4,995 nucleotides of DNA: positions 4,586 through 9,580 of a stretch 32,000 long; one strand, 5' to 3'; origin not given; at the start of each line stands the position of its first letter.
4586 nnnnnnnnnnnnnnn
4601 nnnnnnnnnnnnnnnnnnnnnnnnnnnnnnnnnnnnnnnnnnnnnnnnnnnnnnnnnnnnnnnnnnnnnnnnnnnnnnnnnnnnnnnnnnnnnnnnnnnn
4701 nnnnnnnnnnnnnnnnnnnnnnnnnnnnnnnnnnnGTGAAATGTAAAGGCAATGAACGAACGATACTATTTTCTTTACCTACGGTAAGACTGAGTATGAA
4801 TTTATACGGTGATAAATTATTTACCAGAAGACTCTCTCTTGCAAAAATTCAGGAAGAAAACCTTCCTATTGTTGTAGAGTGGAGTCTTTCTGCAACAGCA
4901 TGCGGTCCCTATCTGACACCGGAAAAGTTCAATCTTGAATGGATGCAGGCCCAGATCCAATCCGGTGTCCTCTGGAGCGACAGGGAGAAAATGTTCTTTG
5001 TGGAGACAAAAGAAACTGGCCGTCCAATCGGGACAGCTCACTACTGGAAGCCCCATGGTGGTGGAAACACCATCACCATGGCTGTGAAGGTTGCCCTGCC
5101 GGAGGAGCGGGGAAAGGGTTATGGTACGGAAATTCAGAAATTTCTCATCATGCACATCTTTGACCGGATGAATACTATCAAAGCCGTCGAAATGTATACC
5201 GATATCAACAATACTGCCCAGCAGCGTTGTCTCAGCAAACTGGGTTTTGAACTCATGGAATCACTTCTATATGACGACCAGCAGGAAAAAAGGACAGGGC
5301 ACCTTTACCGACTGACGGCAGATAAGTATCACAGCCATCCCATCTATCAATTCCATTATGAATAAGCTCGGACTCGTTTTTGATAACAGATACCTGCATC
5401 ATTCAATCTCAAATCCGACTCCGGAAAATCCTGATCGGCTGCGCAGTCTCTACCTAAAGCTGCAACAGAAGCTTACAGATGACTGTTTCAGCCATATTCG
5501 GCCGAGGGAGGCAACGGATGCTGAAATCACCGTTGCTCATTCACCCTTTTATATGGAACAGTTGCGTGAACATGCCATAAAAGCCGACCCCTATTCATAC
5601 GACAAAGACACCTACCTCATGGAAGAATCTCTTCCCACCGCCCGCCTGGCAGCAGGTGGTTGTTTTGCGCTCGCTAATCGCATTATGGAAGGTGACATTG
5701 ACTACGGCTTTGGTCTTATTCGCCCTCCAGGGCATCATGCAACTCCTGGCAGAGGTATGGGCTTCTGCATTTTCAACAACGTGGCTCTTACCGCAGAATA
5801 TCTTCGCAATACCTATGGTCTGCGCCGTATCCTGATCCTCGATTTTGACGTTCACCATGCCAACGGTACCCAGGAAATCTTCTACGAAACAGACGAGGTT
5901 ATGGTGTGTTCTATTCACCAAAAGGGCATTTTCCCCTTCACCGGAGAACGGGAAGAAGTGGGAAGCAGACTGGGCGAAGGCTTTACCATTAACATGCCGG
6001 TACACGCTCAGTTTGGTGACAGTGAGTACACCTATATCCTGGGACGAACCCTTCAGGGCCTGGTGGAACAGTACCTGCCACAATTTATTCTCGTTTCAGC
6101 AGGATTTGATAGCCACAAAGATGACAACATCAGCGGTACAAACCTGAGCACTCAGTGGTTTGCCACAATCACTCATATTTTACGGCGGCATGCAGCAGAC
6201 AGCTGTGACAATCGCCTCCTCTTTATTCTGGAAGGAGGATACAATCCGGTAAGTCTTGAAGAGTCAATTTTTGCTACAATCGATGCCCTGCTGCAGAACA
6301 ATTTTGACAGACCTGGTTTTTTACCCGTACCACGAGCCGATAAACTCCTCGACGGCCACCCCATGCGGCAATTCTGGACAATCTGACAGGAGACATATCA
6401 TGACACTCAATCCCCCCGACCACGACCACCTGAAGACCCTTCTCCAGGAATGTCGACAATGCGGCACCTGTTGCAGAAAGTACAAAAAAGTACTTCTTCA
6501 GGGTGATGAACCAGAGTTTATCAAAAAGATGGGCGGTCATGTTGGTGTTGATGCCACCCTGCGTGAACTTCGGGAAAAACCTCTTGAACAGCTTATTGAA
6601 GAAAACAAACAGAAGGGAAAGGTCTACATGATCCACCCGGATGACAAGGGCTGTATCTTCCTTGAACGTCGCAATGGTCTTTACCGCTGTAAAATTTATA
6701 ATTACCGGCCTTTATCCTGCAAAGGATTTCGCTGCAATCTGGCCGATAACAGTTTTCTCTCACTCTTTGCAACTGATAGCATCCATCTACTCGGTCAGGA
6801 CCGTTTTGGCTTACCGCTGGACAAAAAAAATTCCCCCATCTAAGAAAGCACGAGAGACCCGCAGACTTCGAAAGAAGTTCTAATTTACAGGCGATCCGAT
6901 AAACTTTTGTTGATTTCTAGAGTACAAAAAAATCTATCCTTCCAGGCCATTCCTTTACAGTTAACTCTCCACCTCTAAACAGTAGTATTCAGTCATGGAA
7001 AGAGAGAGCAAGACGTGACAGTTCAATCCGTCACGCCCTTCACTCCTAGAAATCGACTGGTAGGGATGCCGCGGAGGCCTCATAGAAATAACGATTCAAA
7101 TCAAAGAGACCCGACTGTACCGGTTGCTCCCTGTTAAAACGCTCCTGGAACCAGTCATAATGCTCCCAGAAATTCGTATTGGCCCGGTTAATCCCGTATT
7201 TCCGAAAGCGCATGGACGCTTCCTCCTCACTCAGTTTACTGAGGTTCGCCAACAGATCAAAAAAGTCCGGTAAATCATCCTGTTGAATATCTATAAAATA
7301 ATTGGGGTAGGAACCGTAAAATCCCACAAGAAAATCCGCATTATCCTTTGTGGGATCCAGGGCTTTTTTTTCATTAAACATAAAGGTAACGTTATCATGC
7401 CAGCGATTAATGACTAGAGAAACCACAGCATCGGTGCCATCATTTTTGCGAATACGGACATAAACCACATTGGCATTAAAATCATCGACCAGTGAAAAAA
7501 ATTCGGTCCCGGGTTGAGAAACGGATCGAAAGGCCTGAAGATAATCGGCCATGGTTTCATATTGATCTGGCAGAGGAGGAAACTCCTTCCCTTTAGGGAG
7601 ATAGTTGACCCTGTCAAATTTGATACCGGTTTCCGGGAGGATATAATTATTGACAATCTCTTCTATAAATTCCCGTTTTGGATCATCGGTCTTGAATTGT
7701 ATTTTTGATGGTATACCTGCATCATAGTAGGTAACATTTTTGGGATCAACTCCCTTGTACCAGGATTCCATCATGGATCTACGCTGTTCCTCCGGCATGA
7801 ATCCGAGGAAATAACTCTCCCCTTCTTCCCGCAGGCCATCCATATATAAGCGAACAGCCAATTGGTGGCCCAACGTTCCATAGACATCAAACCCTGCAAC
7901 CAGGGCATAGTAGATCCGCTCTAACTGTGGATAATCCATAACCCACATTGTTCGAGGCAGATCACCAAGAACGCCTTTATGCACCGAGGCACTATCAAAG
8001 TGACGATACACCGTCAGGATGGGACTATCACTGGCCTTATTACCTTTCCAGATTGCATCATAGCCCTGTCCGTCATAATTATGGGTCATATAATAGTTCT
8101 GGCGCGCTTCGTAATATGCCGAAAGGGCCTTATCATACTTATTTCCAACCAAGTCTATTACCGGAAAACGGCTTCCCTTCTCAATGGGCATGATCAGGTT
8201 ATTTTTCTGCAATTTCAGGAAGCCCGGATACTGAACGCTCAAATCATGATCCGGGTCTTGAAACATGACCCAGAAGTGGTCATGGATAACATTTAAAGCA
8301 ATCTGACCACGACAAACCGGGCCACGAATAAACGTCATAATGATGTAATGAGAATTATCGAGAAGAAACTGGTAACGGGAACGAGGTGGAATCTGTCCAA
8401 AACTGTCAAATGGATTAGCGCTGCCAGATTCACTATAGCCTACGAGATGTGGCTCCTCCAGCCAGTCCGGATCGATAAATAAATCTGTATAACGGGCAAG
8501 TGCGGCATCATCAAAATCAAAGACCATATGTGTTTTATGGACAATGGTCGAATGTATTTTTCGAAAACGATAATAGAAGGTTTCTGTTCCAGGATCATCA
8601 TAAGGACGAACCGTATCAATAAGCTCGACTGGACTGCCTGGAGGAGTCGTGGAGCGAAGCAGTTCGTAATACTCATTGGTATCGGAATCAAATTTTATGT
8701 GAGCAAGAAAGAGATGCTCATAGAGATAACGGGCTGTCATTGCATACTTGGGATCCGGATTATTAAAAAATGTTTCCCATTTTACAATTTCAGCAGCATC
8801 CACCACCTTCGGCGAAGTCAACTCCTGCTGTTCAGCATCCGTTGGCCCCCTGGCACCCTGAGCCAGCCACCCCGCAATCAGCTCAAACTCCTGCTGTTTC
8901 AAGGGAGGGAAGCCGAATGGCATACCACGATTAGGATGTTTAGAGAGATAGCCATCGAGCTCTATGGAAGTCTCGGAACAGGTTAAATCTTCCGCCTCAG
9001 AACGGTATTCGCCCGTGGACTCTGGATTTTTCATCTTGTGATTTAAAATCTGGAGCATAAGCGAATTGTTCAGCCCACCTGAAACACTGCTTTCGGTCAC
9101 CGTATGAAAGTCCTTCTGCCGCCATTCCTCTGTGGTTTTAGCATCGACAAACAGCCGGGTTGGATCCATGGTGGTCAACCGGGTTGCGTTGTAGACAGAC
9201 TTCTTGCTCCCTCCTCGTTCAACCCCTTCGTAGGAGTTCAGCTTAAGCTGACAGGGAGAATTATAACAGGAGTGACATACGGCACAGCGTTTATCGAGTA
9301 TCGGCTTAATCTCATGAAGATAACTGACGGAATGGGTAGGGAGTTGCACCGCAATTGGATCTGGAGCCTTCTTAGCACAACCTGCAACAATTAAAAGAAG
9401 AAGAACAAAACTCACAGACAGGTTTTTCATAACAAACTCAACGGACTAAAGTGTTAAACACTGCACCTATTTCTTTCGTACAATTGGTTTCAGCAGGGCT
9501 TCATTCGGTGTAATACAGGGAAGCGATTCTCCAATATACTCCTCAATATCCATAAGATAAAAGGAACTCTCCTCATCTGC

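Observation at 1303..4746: Soluble chemoreceptor made of seven Cys-cluster PAS-like modules: a candidate uncharacterised metal/redox-sensing module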

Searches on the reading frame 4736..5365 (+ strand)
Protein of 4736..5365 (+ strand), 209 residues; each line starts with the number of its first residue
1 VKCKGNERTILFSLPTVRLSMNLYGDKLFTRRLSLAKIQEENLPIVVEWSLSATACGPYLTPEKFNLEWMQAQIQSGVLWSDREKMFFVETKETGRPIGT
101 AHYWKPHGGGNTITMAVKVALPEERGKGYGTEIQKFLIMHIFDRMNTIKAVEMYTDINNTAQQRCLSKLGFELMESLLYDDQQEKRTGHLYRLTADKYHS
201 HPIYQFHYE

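Call 3: search_protein_families(library=pfam, proteins=[window:4736-5365:+], max_evalue=0.01)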
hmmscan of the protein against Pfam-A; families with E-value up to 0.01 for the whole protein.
window:4736-5365:+ (209 aa): 6 families
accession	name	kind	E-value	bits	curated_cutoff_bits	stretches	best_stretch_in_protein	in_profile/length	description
PF13302.13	Acetyltransf_3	-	2.8e-12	47.9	25.4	1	32-172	1-138/138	Acetyltransferase (GNAT) domain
PF00583.31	Acetyltransf_1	-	2.2e-10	41.3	20.7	1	64-171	15-116/116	Acetyltransferase (GNAT) family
PF13508.13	Acetyltransf_7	-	9.6e-05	23.1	27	1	87-172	5-83/84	Acetyltransferase (GNAT) domain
PF08445.16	FR47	-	0.00013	22.3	22.1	1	117-175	27-81/86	FR47-like protein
PF13523.12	Acetyltransf_8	-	0.00082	19.5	27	1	82-174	52-140/145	Acetyltransferase (GNAT) domain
PF13420.13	Acetyltransf_4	-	0.0089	16.5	24.3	0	81-174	46-137/155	Acetyltransferase (GNAT) domain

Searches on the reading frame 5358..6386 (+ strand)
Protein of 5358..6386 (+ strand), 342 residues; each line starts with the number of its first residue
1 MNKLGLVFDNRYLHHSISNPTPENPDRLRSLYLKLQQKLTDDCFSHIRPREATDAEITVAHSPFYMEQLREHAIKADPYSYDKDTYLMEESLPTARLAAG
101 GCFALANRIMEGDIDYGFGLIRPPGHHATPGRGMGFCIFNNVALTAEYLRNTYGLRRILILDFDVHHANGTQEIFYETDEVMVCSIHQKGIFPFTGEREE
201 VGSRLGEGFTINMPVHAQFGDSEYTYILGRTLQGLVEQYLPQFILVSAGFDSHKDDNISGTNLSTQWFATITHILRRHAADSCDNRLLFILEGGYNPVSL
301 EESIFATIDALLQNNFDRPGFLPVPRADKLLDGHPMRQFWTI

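Call 3: search_protein_families(library=pfam, proteins=[window:5358-6386:+], max_evalue=0.01)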
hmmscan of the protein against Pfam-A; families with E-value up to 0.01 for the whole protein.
window:5358-6386:+ (342 aa): 1 family
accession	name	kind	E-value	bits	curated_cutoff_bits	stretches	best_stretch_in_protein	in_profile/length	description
PF00850.24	Hist_deacetyl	-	3.8e-92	309.2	27.9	1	22-310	2-297/298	Histone deacetylase domain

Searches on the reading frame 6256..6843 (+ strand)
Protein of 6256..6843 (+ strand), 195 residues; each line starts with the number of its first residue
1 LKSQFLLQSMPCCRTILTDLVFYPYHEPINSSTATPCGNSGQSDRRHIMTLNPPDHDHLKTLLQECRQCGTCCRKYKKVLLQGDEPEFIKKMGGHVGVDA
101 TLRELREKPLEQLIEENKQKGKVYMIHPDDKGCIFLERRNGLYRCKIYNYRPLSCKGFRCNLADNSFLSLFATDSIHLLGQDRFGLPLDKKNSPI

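Call 39: search_protein_families(library=pfam, proteins=[window:6256-6843:+], max_evalue=0.001)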
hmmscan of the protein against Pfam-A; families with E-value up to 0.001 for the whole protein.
window:6256-6843:+ (195 aa): 1 family
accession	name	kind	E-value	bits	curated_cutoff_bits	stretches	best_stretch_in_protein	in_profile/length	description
PF03692.20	CxxCxxCC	-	3.3e-08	34.6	23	1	65-160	1-71/85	Putative zinc- or iron-chelating domain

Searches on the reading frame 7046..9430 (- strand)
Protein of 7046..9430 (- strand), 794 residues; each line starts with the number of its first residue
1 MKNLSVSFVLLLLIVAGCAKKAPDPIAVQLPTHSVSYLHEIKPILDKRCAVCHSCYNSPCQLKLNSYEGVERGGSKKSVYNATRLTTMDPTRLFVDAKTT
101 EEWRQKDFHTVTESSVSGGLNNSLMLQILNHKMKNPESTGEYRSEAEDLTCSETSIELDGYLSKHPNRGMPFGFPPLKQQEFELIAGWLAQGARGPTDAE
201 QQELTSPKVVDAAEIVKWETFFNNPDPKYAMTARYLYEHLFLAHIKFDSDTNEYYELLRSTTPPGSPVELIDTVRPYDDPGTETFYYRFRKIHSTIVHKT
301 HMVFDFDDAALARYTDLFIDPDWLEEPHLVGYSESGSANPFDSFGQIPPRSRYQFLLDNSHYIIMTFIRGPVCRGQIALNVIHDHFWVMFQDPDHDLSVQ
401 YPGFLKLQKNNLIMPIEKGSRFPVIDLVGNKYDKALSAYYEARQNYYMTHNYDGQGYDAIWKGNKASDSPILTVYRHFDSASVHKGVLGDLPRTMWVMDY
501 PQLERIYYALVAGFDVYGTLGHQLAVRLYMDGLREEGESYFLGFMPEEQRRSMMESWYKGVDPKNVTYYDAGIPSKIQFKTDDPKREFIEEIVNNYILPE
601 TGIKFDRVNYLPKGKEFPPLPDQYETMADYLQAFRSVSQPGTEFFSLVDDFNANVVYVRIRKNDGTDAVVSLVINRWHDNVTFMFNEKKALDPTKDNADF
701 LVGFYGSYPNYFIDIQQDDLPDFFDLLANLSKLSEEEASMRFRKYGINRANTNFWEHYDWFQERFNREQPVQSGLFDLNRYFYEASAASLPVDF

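Call 39: search_protein_families(library=pfam, proteins=[window:7046-9430:-], max_evalue=0.001)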
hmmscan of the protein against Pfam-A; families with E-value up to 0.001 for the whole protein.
window:7046-9430:- (794 aa): 1 family
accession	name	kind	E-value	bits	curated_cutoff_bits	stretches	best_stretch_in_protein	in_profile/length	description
PF06934.16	CTI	-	2.5e-266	886.1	25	1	88-782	1-691/692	Fatty acid cis/trans isomerase (CTI)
